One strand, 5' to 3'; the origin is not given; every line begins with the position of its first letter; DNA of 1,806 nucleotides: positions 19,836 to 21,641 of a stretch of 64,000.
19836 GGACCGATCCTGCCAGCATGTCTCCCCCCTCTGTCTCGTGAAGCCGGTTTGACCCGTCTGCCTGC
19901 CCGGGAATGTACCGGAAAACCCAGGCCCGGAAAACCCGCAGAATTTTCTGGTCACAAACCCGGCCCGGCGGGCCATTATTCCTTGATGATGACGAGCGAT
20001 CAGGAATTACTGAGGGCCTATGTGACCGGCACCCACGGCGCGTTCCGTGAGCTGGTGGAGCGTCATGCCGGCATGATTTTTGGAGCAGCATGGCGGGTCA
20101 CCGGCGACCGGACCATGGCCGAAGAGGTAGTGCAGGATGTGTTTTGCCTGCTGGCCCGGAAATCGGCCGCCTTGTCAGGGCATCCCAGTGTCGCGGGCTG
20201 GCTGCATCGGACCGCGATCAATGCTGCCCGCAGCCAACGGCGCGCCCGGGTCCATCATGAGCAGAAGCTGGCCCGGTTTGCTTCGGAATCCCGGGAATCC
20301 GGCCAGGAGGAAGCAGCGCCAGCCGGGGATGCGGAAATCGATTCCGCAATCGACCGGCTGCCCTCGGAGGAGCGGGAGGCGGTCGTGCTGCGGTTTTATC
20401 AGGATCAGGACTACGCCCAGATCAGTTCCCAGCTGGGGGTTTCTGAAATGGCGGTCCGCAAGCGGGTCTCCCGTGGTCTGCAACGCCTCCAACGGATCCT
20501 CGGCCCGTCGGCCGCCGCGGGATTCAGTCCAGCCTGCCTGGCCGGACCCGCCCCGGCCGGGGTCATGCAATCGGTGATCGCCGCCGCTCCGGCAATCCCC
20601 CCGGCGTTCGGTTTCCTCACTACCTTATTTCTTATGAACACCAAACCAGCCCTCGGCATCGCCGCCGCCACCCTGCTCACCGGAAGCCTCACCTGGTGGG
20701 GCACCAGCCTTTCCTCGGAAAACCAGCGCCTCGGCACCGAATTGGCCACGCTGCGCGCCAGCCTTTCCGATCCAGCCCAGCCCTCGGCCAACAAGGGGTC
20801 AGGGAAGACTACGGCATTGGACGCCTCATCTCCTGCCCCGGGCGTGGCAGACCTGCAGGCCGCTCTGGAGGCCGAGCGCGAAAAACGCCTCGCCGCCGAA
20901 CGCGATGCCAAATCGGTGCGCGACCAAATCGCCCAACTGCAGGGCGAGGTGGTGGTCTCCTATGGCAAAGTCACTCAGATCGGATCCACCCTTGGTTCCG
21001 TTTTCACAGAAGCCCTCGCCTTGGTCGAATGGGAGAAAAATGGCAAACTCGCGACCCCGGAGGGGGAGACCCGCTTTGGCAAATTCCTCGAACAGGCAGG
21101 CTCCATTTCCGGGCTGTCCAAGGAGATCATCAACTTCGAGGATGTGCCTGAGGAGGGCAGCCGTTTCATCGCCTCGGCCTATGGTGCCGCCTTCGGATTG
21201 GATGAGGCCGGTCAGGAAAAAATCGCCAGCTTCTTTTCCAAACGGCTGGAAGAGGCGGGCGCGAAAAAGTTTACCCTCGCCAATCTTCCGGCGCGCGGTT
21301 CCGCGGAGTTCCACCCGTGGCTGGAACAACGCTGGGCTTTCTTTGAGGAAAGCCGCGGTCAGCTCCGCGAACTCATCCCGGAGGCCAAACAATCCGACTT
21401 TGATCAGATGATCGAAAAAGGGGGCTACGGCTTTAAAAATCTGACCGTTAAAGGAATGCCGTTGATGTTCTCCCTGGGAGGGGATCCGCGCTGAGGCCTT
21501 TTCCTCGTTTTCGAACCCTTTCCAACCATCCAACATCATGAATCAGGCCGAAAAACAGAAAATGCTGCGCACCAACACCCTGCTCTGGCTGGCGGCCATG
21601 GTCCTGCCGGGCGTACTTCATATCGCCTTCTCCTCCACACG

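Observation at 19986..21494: ECF sigma factor fused in-frame to a TM helix and extracytoplasmic domain (copy 1 of 2)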

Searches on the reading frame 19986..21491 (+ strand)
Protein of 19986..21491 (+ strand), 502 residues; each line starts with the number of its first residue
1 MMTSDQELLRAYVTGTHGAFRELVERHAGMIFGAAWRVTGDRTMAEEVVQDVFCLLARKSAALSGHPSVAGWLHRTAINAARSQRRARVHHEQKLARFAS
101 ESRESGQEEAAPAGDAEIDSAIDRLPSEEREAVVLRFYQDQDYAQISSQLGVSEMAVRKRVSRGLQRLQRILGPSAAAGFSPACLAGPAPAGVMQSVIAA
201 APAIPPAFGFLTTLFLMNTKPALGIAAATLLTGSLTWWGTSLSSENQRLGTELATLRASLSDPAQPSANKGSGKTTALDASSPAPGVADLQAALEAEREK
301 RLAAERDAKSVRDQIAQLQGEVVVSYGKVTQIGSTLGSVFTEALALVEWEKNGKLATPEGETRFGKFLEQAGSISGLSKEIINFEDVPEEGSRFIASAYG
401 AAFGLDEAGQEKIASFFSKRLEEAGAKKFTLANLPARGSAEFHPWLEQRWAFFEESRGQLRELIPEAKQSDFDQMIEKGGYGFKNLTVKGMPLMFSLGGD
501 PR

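Call 3: search_protein_families(library=pfam, proteins=[window:19986-21491:+], max_evalue=1)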
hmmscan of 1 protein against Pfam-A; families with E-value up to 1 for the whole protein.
window:19986-21491:+ (502 aa): 5 families
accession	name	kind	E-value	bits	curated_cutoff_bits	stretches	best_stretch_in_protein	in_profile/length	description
PF08281.18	Sigma70_r4_2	-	1.1e-15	57.4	25.7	1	117-168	3-54/54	Sigma-70, region 4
PF04545.22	Sigma70_r4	-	3.9e-13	49.1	24.1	1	121-169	1-49/50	Sigma-70, region 4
PF04542.20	Sigma70_r2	-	4.7e-09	36.3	24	1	23-88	1-68/71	Sigma-70 region 2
PF13384.12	HTH_23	-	0.01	16.1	24.6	1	127-163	3-40/50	Homeodomain-like domain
PF13404.12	HTH_AsnC-type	-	0.082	13.2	27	1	143-163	20-40/42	AsnC-type helix-turn-helix domain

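Call 4: search_protein_families(library=ncbifam, proteins=[window:19986-21491:+], max_evalue=1)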
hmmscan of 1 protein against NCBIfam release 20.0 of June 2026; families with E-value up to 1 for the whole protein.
window:19986-21491:+ (502 aa): 88 families (the best 25 are shown)
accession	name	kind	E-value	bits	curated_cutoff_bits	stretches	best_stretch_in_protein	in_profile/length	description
TIGR02983.1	SigE-fam_strep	subfamily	5.7e-27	94.6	141.55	1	15-171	3-157/162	SigE family RNA polymerase sigma factor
NF007225.0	PRK09643.1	equivalog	1.7e-25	89.9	190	1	3-174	12-184/204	RNA polymerase sigma factor SigM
NF009166.1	PRK12513.1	equivalog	4e-23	82.1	206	1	3-173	7-187/193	RNA polymerase sigma factor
NF004113.0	PRK05602.1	equivalog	1.3e-22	80.4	208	1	3-172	30-201/211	RNA polymerase sigma factor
TIGR02937.1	sigma70-ECF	superfamily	3.1e-22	79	42.9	1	19-171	2-164/165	sigma-70 family RNA polymerase sigma factor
NF007229.0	PRK09647.1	equivalog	1.8e-19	69.9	265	1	18-175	44-205/220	RNA polymerase sigma factor SigE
NF009172.0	PRK12519.1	subfamily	2.4e-19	69.6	222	1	3-173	14-190/194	RNA polymerase sigma factor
TIGR02985.1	Sig70_bacteroi1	subfamily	1.4e-18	67.7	126.4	1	19-170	2-160/162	RNA polymerase sigma-70 factor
NF007228.0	PRK09646.1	subfamily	4.4e-18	65.6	226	1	4-174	16-192/194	ECF RNA polymerase sigma factor SigK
NF058625.1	sigma_PG0214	equivalog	3.7e-16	59.3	130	1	19-169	5-158/170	GFO_1088 family ECF-type sigma factor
NF009176.0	PRK12524.1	equivalog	4e-16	59.4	264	1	3-175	11-187/196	RNA polymerase sigma factor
NF007227.0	PRK09645.1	subfamily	7.9e-16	58.5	202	1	19-172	14-170/177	sigma-70 family RNA polymerase sigma factor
NF007216.0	PRK09638.1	equivalog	1.2e-15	57.7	194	1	3-171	3-173/180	RNA polymerase sigma factor SigY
NF009190.0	PRK12538.1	equivalog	1.1e-14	54.7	303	1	3-172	48-219/233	RNA polymerase sigma factor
NF008888.0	PRK11922.1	equivalog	9.1e-14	51.6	204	1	3-171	15-195/231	RNA polymerase sigma factor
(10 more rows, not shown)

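Call 11: find_homologous_proteins(query=window:19986-21491:+, max_evalue=0.001)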
Query window:19986-21491:+ (502 aa): 45 proteins with E <= 0.001 among 8000 candidates.
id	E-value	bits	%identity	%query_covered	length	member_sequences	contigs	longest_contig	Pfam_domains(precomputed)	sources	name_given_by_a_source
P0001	0.0e+0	1092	100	100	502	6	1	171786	PF04545.23,PF04542.21,PF08281.19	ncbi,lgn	ncbi:MAG: sigma-70 family RNA polymerase sigma factor [Verrucomicrobiota bacterium]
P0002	0.0e+0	1043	97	100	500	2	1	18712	PF04545.23,PF04542.21,PF08281.19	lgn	-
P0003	0.0e+0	1035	96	100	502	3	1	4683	PF04545.23,PF04542.21,PF08281.19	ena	-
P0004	2.5e-214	731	68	100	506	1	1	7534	PF04545.23,PF04542.21,PF08281.19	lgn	-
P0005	4.8e-209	713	68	100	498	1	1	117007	PF04545.23,PF04542.21,PF08281.19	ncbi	-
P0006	5.5e-203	693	67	100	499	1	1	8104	PF04545.23,PF04542.21,PF08281.19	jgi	jgi:RNA polymerase sigma factor (sigma-70 family)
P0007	5.0e-183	628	60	100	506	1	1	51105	PF04545.23,PF04542.21,PF08281.19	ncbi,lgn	ncbi:MAG: sigma-70 family RNA polymerase sigma factor [Verrucomicrobiota bacterium]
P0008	1.3e-173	597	58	100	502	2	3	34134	PF04545.23,PF04542.21,PF08281.19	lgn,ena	-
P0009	9.6e-173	594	58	100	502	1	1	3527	PF04545.23,PF04542.21,PF08281.19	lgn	-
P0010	5.5e-166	572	55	100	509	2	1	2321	PF04545.23,PF04542.21,PF08281.19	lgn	-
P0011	1.6e-165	570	77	71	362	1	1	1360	-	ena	-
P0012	2.8e-164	566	56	100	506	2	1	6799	PF04545.23,PF04542.21,PF08281.19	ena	-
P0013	5.3e-163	562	56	100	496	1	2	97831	PF04545.23,PF04542.21,PF08281.19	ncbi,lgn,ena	-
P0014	2.7e-162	559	56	100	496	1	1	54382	PF04545.23,PF04542.21,PF08281.19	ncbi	ncbi:MAG: RNA polymerase sigma factor [Verrucomicrobiales bacterium]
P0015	3.2e-158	546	55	99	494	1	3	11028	PF04545.23,PF04542.21,PF08281.19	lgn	-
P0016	2.1e-149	517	52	100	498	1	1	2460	PF04545.23,PF04542.21,PF08281.19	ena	-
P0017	4.0e-149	516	50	100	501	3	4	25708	PF04545.23,PF04542.21,PF08281.19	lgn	-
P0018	3.3e-138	480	54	91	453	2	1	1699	PF04545.23,PF08281.19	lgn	-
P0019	6.2e-108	380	44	100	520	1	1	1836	PF04545.23,PF04542.21,PF08281.19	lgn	-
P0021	2.8e-96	342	39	100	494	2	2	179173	PF04545.23,PF04542.21,PF08281.19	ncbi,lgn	-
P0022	1.5e-45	175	33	96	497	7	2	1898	PF04545.23,PF04542.21,PF08281.19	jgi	-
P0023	1.8e-44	171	34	93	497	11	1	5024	PF04545.23,PF04542.21,PF08281.19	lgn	-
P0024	2.4e-43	167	36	81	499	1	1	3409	PF04545.23,PF08281.19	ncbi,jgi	jgi:RNA polymerase sigma factor (sigma-70 family)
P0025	8.6e-43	165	34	96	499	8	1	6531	PF04545.23,PF04542.21,PF08281.19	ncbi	-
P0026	1.3e-41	162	33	96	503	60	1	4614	PF04545.23,PF04542.21,PF08281.19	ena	-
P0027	1.1e-39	155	30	99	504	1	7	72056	PF04545.23,PF04542.21,PF08281.19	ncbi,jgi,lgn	jgi:RNA polymerase sigma factor (sigma-70 family)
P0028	2.1e-28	118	34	60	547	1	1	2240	PF04545.23,PF04542.21,PF08281.19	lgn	-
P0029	3.5e-23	101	32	48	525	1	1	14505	PF20570.4,PF04545.23,PF04542.21,PF08281.19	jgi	jgi:RNA polymerase sigma factor (sigma-70 family)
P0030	1.5e-21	95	36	38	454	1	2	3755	PF04545.23,PF04542.21,PF08281.19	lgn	-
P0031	2.7e-21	94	40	34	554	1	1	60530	PF04542.21,PF08281.19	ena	-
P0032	6.3e-21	93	36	34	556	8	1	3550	PF04545.23,PF04542.21,PF08281.19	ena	-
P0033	9.5e-21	93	34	43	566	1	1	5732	PF04545.23,PF04542.21,PF08281.19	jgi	jgi:RNA polymerase sigma factor (sigma-70 family)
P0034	1.1e-20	93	34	34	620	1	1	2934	PF04545.23,PF04542.21,PF08281.19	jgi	jgi:RNA polymerase sigma factor (sigma-70 family)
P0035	1.5e-20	92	33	47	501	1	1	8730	PF04545.23,PF08281.19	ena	-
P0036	3.7e-20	91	36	39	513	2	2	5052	PF04545.23,PF04542.21,PF08281.19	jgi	jgi:RNA polymerase sigma factor (sigma-70 family)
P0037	3.0e-18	84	36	32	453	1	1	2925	PF04545.23,PF04542.21,PF08281.19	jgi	jgi:RNA polymerase sigma factor (sigma-70 family)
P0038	8.3e-16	76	33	33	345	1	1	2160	PF08281.19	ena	-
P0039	5.0e-15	74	32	37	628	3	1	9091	PF08281.19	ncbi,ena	-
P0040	5.9e-11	60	29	65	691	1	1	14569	PF07638.18,PF04545.23,PF04542.21,PF13620.13,PF08281.19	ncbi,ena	-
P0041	6.1e-9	54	30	35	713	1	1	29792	PF13384.13,PF04545.23,PF04542.21,PF13620.13,PF08281.19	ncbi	-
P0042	3.3e-7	48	29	33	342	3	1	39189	PF04545.23,PF04542.21,PF10099.15,PF08281.19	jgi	jgi:RNA polymerase sigma-70 factor (ECF subfamily)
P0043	1.7e-6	46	27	39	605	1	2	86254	PF04542.21,PF08281.19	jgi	jgi:RNA polymerase sigma factor (sigma-70 family)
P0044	4.4e-6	44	26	41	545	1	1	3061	PF04545.23,PF04542.21,PF08281.19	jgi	-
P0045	4.5e-4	38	43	16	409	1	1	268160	PF04542.21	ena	-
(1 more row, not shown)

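Call 16: find_encoding_contigs(protein=P0005, flank=6000, max_places=1)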
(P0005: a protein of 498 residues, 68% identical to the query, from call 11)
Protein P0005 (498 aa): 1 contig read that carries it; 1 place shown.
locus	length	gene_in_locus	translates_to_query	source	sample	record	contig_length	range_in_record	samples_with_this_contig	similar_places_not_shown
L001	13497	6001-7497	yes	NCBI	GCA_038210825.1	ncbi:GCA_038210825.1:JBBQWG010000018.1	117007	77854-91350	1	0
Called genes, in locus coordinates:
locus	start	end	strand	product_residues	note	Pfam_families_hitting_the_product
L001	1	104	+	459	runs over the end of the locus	PF13372:Alginate_exp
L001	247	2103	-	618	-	PF00012:HSP70, PF06723:MreB_Mbl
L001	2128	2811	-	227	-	PF01025:GrpE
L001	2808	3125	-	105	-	PF00226:DnaJ (weak)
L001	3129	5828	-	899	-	-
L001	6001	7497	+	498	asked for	PF04542:Sigma70_r2, PF04545:Sigma70_r4, PF08281:Sigma70_r4_2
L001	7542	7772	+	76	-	-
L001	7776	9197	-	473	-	PF00884:Sulfatase, PF16347:SGSH_C, PF14707:Sulfatase_C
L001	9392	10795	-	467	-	PF13378:MR_MLE_C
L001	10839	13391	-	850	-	PF01136:Peptidase_U32, PF12392:DUF3656, PF01136:Peptidase_U32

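Call 17: find_encoding_contigs(protein=P0013, flank=6000, max_places=1)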
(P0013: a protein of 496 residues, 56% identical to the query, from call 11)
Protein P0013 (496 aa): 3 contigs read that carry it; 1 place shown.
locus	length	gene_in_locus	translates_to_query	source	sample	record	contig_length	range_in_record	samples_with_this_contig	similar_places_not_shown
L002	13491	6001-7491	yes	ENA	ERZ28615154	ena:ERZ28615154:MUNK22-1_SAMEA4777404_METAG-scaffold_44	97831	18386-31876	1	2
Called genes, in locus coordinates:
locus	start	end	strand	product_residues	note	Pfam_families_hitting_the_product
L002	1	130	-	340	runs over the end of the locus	-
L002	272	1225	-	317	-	PF01791:DeoC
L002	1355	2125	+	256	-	PF01182:Glucosamine_iso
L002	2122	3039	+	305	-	-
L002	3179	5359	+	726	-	-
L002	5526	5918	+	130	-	PF17263:DUF5329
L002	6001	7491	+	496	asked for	PF04542:Sigma70_r2, PF04545:Sigma70_r4, PF08281:Sigma70_r4_2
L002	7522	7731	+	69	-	-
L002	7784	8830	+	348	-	PF01904:DUF72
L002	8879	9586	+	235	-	-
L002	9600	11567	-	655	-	-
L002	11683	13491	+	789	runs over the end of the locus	PF24251:DUF7453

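Call 18: find_encoding_contigs(protein=P0021, flank=6000, max_places=1)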
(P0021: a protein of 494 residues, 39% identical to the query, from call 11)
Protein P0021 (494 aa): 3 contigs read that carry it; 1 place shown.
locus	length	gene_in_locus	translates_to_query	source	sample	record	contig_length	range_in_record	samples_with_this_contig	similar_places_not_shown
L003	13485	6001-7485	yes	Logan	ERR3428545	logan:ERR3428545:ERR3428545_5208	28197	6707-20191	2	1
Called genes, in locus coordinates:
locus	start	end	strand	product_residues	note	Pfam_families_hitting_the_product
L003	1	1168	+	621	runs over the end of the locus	PF23023:Anti-Pycsar_Apyc1 (faint), PF00753:Lactamase_B (weak)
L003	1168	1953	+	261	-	PF00106:adh_short, PF08659:KR (weak), PF23441:SDR (faint), PF13561:adh_short_C2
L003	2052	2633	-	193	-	PF05685:Uma2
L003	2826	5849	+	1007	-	PF06832:BiPBP_C (faint), PF07679:I-set, PF13895:Ig_2 (faint), PF13927:Ig_3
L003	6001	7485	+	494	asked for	PF04542:Sigma70_r2, PF04545:Sigma70_r4, PF08281:Sigma70_r4_2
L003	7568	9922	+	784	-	PF09492:Pec_lyase, PF07632:Sde182_NH-like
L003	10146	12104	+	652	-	PF16177:ACAS_N, PF00501:AMP-binding, PF13193:AMP-binding_C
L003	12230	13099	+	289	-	-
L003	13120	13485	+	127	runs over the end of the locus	-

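Call 19: find_encoding_contigs(protein=P0027, flank=6000, max_places=1)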
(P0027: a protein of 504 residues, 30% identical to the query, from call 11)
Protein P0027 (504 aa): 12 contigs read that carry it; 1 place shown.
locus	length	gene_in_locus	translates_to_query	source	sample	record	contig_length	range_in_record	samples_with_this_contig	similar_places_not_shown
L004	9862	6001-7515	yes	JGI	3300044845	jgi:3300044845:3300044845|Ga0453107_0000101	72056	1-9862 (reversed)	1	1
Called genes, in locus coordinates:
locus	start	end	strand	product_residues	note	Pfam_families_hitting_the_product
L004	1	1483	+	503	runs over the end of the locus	-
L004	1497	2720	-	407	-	-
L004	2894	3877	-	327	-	PF00291:PALP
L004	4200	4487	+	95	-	PF01329:Pterin_4a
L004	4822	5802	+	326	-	PF00571:CBS, PF01769:MgtE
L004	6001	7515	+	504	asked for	PF04542:Sigma70_r2 (weak), PF04545:Sigma70_r4, PF08281:Sigma70_r4_2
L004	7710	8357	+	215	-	-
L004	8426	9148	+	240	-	PF00834:Ribul_P_3_epim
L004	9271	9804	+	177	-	-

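Call 25: find_related_loci(query=A1, collection=genome_contigs, flank=4000)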
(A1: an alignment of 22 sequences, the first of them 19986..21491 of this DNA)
Query A1 (502 aa) in genome_contigs; peptide patterns used: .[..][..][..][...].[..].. (x = any residue, [..] = any of these).
600 stretches matched a pattern (row limit reached: there are more); 433 encode a relative of the query (tblastn E <= 1e-3); the best 80 are kept; 80 distinct loci.
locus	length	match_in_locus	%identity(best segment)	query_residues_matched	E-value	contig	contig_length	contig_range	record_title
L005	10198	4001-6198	31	1-502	2e-37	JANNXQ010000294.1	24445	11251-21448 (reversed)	MAG: Chthoniobacteraceae bacterium isolate VAR_34_metabat_159 VAR_34_k141_218791, whole genome shotgun sequence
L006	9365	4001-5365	28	4-465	6e-37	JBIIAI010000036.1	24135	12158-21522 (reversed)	MAG: Akkermansiaceae bacterium isolate ME2000-05-11D8pf_3300042483_group1_bin170 Rohwer_bin2744_scaffold_269_c1, whole g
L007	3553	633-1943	30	4-442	6e-34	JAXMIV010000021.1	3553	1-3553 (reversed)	MAG: Prosthecobacter sp. isolate G6_metabat.bin.31 k141_400748, whole genome shotgun sequence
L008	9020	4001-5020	32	2-336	2e-31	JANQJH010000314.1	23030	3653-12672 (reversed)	MAG: Verrucomicrobiales bacterium isolate PL25a_bin.108 k99_611097, whole genome shotgun sequence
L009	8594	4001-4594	39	4-192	5e-31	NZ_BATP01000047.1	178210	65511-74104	Haloferula sp. BvORR071, whole genome shotgun sequence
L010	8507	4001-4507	37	2-169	1e-25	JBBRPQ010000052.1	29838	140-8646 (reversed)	MAG: Chthoniobacterales bacterium isolate La1_metabat2.450 LA1C_B2.450_k141_2930744L_29838_cov_16.4989, whole genome sho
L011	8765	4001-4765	30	5-248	2e-22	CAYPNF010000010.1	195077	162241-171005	MAG TPA_asm: uncultured Verrucomicrobiota bacterium isolate SRP302447_co1_807 genome assembly, contig: NODE_262_length_1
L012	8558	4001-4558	34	2-180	8e-22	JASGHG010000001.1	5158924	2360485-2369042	MAG: Nibricoccus sp. isolate 5N149 JMF-2111-06-0005.ont.bin.149_0, whole genome shotgun sequence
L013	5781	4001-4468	35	15-172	3e-19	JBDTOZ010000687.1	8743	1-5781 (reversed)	MAG: Acidobacteriota bacterium isolate cluster3_bin.186 NODE_38498_length_8743_cov_63.459024, whole genome shotgun seque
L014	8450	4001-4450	34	20-169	1e-18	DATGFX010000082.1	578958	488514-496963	MAG TPA_asm: Terracidiphilus sp. isolate SMAG_U9739 k141_1917262, whole genome shotgun sequence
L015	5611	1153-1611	37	20-170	1e-17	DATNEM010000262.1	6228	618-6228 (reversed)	MAG TPA_asm: Acidobacteriaceae bacterium isolate SMAG_U11268 k141_467748, whole genome shotgun sequence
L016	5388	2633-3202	30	2-173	1e-17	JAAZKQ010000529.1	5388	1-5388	MAG: Lentisphaerae bacterium isolate AS22ysBPME_35 158778_AS22, whole genome shotgun sequence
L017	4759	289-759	33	14-172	2e-17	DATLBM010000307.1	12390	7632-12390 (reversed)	MAG TPA_asm: Thermoanaerobaculia bacterium isolate SMAG_U14298 k141_7625085, whole genome shotgun sequence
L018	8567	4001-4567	31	2-168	3e-17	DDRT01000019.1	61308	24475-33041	MAG TPA_asm: Deltaproteobacteria bacterium UBA2409 UBA2409_contig_127, whole genome shotgun sequence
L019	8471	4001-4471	33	13-169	3e-17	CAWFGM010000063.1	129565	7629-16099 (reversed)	MAG: uncultured Acidobacteriaceae bacterium isolate MFD04434.bin.3.182 genome assembly, contig: contig_4864, whole genom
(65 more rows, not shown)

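Call 41: predict_structure(alignment_id=A1)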
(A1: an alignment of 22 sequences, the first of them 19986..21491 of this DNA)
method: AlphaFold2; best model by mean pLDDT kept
length: 502 residues; sequences in the alignment: 22
mean_pLDDT: 76.3   pTM: 0.40
mean pLDDT of the five models: 76.3, 76.3, 74.7, 73.3, 68.4
residues with pLDDT >= 90: 184; 70-90: 173; 50-70: 49; < 50: 96
segments of 3 or more residues with pLDDT < 50: 103-113, 177-229, 262-283, 318-323
pLDDT, mean of each block of 10 residues (from residue 1): 89 92 95 92 92 94 91 93 86 72 43 60 89 87 91 91 85 58 35 47 36 39 47 50 69 71 41 34 58 81 80 59 62 91 93 91 90 78 86 94 93 95 92 85 89 91 93 87 88 74 50
secondary structure, 60 per line:
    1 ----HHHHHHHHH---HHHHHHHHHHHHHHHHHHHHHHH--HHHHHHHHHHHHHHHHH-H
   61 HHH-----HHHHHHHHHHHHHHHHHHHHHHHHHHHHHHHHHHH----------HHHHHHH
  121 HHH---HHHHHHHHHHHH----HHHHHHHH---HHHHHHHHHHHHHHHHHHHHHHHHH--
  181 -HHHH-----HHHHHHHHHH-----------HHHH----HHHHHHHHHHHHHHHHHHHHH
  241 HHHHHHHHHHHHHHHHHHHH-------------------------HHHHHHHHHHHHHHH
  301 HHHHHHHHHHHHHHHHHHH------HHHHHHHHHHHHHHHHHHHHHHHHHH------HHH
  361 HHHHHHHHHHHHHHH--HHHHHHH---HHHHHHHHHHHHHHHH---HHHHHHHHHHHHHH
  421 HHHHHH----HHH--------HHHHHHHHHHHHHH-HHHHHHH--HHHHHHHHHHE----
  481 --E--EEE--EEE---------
elements in order: H5-13 H17-39 H42-58 H60-63 H69-103 H114-123 H127-138 H143-150 H154-178 H182-185 H191-200 H212-215 H220-260 H286-319 H326-351 H358-375 H378-384 H388-403 H407-426 H442-455 H457-463 H466-475 E486-488 E491-493
